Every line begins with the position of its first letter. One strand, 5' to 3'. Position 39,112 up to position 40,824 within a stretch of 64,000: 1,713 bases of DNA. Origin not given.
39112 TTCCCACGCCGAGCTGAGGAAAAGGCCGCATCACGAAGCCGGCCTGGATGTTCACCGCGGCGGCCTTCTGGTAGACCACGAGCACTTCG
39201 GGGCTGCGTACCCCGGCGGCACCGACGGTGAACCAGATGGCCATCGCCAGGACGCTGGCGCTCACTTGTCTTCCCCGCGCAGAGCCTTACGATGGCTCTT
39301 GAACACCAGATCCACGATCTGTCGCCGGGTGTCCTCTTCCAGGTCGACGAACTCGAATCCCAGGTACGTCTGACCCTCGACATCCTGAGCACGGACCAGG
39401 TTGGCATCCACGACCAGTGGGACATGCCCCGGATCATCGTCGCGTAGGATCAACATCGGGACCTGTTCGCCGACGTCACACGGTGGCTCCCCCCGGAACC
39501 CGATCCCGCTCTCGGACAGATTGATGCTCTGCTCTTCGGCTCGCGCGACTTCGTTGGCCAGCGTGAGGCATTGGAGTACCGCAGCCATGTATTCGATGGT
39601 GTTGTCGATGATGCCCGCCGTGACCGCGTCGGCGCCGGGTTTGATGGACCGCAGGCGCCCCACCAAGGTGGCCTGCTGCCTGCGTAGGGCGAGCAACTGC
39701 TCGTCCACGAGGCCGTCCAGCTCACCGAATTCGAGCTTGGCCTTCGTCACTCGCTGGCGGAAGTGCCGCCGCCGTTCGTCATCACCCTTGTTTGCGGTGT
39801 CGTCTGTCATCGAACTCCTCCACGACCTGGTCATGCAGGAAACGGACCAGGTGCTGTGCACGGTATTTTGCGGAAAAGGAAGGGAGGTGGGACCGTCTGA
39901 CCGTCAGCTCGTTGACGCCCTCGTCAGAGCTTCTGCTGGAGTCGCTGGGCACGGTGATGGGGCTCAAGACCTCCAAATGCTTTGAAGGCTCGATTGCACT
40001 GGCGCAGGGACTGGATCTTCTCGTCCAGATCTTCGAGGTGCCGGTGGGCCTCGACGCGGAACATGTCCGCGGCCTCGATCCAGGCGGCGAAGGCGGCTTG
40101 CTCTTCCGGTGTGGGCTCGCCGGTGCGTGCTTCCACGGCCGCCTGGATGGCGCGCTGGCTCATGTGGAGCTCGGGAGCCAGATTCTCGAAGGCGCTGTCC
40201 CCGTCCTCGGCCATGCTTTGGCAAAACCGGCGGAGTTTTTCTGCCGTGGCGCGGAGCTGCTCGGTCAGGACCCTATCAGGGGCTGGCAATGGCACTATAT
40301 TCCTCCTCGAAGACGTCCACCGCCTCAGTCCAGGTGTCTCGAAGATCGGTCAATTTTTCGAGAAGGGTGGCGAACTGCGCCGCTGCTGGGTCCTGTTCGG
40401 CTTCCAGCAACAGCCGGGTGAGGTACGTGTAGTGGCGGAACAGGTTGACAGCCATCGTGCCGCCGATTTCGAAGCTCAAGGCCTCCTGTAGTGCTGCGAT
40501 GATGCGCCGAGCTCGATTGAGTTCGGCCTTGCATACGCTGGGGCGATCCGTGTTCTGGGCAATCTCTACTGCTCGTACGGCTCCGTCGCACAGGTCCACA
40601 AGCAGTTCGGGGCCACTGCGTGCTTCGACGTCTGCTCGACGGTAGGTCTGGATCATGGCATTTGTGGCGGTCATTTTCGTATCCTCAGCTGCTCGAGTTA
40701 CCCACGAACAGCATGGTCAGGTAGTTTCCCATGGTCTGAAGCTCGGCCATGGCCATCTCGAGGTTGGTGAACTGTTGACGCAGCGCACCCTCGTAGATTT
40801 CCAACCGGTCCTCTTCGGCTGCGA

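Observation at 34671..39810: Six-gene c-di-GMP / envelope module joined to the 3' end of the flagellar regulon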

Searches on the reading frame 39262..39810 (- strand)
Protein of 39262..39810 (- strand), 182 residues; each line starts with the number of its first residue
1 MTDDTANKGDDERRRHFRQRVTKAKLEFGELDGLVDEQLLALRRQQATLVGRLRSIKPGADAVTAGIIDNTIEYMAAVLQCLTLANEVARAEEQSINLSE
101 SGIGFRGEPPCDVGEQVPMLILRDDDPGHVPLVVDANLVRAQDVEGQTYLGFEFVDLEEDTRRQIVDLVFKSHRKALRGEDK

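Call 4: search_protein_families(library=pfam, proteins=[window:39262-39810:-], max_evalue=1)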
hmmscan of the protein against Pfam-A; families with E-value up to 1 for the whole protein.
window:39262-39810:- (182 aa): 1 family
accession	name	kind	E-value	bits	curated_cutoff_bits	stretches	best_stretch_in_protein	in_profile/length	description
PF07238.19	PilZ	-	1.8e-11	44.7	22.5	1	83-170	15-101/102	PilZ domain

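Call 5: search_protein_families(library=ncbifam, proteins=[window:39262-39810:-], max_evalue=1)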
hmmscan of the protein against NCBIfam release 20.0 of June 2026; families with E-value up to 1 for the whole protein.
window:39262-39810:- (182 aa): 1 family
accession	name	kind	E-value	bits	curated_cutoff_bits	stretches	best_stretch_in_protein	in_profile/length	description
TIGR02266.1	gmx_TIGR02266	paralog_domain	0.0027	17.8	68.7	1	86-169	12-95/96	TIGR02266 family protein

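Call 44: search_solved_structures(query=A5, max_evalue=1, show_alignments=2)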
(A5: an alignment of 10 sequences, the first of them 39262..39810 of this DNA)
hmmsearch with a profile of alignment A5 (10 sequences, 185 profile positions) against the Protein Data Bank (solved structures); distinct sequences matched with E-value up to 1: 8.
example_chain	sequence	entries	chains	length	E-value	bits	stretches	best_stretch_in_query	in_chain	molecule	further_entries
5vx6_A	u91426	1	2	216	0.004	20.4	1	90-182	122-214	Uncharacterized protein YpfA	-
3ph1_A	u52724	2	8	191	0.16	15.2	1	54-184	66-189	Putative uncharacterized protein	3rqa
6dm9_B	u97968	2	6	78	0.23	14.6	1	27-90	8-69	DHD15_extended_B | DHD15_closed_B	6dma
2gjg_A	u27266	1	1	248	0.29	14.4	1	142-180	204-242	hypothetical protein PP4397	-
7jh6_A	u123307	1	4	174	0.38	13.9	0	29-82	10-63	Two-domain di-Zn(II) and porphyrin-binding protein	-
7oya_P2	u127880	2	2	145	0.43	13.8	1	30-98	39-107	40S ribosomal protein S15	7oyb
3kyf_A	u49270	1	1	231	0.6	13.3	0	141-177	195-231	Putative uncharacterized protein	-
5y6g_A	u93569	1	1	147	0.66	13.2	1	96-178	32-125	Flagellar brake protein YcgR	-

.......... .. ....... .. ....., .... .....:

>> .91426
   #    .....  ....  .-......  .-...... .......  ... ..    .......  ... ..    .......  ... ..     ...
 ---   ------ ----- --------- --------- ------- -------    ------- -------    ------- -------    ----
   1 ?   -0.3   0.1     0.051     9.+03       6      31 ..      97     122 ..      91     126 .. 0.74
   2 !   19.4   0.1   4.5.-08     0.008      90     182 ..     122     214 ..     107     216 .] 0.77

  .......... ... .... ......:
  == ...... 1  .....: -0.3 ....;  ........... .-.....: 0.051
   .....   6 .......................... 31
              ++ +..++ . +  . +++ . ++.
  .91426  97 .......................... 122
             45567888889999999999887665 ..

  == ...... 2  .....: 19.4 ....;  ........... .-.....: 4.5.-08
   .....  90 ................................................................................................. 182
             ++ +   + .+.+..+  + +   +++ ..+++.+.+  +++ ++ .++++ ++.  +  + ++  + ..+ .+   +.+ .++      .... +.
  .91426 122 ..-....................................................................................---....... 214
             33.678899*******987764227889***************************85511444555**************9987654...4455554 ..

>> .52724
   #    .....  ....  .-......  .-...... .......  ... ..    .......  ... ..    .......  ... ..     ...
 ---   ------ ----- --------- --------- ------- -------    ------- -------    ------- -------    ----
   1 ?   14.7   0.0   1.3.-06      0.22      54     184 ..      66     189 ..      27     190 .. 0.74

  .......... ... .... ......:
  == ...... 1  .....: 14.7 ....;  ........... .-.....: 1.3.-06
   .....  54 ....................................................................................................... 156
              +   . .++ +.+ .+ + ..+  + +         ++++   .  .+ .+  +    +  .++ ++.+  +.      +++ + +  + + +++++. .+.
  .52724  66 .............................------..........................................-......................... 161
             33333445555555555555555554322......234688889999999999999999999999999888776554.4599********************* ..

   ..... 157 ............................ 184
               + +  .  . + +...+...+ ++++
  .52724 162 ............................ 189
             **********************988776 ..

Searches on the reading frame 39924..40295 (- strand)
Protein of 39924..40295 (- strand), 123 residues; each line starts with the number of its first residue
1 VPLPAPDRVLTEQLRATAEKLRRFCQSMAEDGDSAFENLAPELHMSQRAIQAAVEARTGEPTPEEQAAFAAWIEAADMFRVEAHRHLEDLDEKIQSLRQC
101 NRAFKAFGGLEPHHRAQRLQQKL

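Call 4: search_protein_families(library=pfam, proteins=[window:39924-40295:-], max_evalue=1)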
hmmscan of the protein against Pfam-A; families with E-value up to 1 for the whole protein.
window:39924-40295:- (123 aa): 4 families
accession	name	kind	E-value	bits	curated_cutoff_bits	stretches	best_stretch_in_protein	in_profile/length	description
PF16220.10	DUF4880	-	0.0018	18.5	25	1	53-75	7-29/43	Domain of unknown function (DUF4880)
PF17511.7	Mobilization_B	-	0.01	16.7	27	1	15-84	14-75/136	Mobilization protein B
PF15297.11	CKAP2_C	-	0.11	12.1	27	1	62-122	254-309/348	Cytoskeleton-associated protein 2 C-terminus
PF12833.13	HTH_18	-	0.35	11.6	33.6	0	39-61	1-23/80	Helix-turn-helix domain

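Call 5: search_protein_families(library=ncbifam, proteins=[window:39924-40295:-], max_evalue=1)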
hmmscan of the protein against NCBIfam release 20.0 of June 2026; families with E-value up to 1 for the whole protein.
window:39924-40295:- (123 aa): 0 families

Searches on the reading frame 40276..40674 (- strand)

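Call 4: search_protein_families(library=pfam, proteins=[window:40276-40674:-], max_evalue=1)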
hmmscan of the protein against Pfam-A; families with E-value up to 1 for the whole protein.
window:40276-40674:- (132 aa): 2 families
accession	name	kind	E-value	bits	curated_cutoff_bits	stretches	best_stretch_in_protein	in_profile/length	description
PF02561.19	FliS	-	1.8e-18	67.3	26.7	1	9-118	2-114/115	Flagellar protein FliS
PF19336.4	DUF5921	-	0.088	13.3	27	1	51-97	30-76/78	Domain of unknown function (DUF5921)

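Call 5: search_protein_families(library=ncbifam, proteins=[window:40276-40674:-], max_evalue=1)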
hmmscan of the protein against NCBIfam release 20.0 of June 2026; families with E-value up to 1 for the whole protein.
window:40276-40674:- (132 aa): 1 family
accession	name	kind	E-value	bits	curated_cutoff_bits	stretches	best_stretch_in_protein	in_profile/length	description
TIGR00208.1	fliS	equivalog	6.1e-11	42.5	53.75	1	2-119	2-121/124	flagellar export chaperone FliS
